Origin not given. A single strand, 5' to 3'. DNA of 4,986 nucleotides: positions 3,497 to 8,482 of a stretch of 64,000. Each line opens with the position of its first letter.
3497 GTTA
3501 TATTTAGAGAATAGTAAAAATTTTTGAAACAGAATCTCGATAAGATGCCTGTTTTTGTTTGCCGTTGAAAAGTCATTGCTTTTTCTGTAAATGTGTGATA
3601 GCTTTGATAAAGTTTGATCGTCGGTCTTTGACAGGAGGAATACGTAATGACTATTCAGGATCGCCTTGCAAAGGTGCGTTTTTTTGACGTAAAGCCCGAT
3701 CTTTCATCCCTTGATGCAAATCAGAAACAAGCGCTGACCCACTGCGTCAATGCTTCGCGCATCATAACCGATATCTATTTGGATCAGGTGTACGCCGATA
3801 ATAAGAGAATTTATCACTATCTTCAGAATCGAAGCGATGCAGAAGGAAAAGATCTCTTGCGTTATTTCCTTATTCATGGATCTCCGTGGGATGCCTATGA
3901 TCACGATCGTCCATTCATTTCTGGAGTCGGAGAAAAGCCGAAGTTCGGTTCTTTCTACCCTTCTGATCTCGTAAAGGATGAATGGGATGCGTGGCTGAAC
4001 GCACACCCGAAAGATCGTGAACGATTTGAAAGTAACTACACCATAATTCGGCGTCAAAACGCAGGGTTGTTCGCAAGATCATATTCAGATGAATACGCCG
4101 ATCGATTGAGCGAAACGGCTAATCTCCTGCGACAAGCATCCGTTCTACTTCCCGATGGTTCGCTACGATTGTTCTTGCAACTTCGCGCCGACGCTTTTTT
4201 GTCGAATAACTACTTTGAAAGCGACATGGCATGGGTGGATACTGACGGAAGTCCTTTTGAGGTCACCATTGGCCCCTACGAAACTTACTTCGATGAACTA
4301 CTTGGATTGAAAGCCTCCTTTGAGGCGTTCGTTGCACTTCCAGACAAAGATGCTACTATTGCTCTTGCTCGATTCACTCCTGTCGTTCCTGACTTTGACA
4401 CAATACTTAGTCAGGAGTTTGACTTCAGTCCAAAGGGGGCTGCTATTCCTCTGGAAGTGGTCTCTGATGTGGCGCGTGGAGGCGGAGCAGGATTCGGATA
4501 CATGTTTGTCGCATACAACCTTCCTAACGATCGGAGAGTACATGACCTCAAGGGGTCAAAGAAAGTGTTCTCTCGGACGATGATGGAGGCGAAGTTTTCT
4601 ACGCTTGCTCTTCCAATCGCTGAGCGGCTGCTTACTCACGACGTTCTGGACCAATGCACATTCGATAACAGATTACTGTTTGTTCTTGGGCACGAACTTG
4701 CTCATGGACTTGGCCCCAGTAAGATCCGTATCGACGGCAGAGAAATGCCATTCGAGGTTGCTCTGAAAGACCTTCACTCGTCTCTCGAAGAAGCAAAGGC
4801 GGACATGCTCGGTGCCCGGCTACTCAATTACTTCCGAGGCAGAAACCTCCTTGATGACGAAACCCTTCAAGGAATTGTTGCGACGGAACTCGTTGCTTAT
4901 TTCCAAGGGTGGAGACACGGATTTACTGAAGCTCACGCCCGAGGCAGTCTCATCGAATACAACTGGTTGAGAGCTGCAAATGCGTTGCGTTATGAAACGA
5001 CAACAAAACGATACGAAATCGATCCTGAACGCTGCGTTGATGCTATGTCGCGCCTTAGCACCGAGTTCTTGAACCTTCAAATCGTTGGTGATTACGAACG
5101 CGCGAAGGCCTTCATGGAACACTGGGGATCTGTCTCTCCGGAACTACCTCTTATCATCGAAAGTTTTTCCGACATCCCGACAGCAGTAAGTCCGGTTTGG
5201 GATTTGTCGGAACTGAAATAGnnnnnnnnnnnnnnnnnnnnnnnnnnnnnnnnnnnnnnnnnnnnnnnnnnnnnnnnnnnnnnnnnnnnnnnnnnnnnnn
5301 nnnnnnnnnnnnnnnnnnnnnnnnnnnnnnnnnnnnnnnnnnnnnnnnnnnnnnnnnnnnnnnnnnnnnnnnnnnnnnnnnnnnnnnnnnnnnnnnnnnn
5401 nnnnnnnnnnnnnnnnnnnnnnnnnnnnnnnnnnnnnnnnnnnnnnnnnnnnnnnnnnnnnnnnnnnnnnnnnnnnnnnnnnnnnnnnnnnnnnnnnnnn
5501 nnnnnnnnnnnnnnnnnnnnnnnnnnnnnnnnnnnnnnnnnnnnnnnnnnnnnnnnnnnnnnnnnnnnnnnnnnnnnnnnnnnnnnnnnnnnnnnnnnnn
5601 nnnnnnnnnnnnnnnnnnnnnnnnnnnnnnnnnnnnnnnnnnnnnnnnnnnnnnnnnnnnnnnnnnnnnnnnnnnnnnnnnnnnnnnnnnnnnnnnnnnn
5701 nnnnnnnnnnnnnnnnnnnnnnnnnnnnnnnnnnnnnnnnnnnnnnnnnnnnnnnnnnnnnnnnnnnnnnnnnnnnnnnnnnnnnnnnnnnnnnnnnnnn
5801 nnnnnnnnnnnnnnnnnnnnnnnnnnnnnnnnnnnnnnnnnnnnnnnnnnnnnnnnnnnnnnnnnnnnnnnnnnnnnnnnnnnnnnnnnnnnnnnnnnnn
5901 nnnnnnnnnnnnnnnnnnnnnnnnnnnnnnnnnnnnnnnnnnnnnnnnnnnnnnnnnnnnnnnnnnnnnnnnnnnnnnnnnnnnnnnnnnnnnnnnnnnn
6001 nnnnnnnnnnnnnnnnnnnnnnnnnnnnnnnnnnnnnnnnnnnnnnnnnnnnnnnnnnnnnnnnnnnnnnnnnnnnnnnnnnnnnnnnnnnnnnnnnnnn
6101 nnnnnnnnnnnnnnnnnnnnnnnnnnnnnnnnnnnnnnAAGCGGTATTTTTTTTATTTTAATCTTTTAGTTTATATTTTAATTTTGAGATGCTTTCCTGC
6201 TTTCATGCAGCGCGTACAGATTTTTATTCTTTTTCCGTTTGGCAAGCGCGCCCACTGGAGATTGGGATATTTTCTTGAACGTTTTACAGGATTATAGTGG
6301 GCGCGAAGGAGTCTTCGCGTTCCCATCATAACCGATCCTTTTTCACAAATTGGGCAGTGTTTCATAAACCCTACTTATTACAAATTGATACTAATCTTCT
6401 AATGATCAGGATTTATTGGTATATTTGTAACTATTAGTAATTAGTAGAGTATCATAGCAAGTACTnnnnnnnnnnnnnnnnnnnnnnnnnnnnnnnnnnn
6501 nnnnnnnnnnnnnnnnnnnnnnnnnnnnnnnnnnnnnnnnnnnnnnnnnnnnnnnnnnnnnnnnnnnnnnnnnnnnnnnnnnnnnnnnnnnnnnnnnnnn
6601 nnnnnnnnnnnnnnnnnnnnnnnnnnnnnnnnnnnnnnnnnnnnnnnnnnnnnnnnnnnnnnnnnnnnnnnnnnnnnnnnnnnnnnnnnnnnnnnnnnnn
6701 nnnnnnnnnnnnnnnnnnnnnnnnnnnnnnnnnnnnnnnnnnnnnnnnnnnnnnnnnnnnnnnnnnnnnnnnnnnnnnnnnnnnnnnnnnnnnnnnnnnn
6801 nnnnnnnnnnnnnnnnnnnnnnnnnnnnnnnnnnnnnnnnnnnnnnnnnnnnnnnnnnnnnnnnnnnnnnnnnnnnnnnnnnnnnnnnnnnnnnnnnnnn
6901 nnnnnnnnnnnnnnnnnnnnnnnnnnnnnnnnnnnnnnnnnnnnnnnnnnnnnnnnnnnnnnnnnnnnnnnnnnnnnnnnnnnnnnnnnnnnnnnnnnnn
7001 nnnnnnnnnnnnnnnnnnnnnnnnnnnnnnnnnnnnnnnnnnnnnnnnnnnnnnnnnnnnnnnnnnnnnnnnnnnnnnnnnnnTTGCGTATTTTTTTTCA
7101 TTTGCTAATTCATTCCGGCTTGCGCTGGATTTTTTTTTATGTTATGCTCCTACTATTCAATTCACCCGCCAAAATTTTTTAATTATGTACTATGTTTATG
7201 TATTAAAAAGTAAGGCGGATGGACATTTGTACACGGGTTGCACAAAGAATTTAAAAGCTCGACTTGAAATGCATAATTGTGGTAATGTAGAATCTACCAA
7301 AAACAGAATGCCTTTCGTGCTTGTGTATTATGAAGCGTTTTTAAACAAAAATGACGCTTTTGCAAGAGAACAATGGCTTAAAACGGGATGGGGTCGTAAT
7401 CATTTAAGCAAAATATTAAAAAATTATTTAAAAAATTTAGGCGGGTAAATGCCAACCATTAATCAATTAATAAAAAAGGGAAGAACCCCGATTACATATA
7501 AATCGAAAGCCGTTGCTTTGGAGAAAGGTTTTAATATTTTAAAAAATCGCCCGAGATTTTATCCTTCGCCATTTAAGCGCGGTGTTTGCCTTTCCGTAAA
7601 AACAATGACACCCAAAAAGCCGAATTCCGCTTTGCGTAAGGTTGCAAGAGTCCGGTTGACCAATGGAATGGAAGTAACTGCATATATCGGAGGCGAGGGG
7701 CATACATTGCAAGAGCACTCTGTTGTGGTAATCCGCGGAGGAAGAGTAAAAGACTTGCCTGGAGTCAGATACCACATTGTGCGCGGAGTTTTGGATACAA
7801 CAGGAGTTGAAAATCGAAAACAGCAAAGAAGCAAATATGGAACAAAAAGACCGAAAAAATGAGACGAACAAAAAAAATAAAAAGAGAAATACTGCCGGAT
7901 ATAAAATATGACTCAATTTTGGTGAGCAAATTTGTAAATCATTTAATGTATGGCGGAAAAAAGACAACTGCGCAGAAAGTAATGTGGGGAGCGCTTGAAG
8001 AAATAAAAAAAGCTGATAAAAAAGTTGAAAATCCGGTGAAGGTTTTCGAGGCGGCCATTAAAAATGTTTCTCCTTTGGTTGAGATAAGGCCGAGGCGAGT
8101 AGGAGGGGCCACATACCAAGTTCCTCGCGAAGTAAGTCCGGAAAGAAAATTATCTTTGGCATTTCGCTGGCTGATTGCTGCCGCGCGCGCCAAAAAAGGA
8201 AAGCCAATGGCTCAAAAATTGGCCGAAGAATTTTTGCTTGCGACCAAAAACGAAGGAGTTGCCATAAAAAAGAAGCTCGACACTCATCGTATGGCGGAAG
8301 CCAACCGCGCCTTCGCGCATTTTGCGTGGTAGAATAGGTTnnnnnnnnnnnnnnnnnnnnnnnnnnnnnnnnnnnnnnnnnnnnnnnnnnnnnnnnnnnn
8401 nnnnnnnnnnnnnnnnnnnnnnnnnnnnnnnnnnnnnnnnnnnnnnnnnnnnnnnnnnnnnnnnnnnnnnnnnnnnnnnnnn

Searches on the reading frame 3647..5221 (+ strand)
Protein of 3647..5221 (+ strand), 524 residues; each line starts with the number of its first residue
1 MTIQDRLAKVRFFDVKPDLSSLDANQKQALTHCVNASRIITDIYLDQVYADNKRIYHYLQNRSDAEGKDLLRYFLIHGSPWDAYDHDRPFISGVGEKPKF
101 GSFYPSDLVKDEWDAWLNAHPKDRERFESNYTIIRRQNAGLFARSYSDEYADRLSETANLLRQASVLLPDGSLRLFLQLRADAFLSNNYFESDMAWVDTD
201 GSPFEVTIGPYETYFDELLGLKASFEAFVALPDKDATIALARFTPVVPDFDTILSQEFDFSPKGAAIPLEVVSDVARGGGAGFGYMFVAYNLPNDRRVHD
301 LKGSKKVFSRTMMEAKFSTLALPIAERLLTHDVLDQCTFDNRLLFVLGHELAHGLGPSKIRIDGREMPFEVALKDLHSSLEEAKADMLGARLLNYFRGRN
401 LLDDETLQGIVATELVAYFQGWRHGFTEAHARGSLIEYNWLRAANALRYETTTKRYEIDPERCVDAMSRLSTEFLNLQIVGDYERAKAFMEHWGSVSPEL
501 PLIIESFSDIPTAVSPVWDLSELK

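Call 55: search_protein_families(library=pfam, proteins=[window:3647-5221:+], max_evalue=0.00001)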
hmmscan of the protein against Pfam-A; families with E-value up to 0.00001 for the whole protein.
window:3647-5221:+ (524 aa): 1 family
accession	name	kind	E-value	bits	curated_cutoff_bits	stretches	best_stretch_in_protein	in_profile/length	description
PF03571.21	Peptidase_M49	-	3.9e-06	26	21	0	156-351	107-300/548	Peptidase family M49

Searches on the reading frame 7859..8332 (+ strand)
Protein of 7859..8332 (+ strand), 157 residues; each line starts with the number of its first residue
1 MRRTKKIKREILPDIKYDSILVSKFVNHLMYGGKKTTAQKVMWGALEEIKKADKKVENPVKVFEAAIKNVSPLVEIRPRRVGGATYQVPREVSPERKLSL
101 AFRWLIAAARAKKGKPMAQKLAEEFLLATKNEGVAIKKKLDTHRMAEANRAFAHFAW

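Call 55: search_protein_families(library=pfam, proteins=[window:7859-8332:+], max_evalue=0.00001)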
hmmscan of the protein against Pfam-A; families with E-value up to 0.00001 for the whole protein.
window:7859-8332:+ (157 aa): 1 family
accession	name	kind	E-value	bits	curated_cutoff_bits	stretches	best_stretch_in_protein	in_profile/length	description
PF00177.27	Ribosomal_S7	-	5.2e-57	192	24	1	1-150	1-148/148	Ribosomal protein S7p/S5e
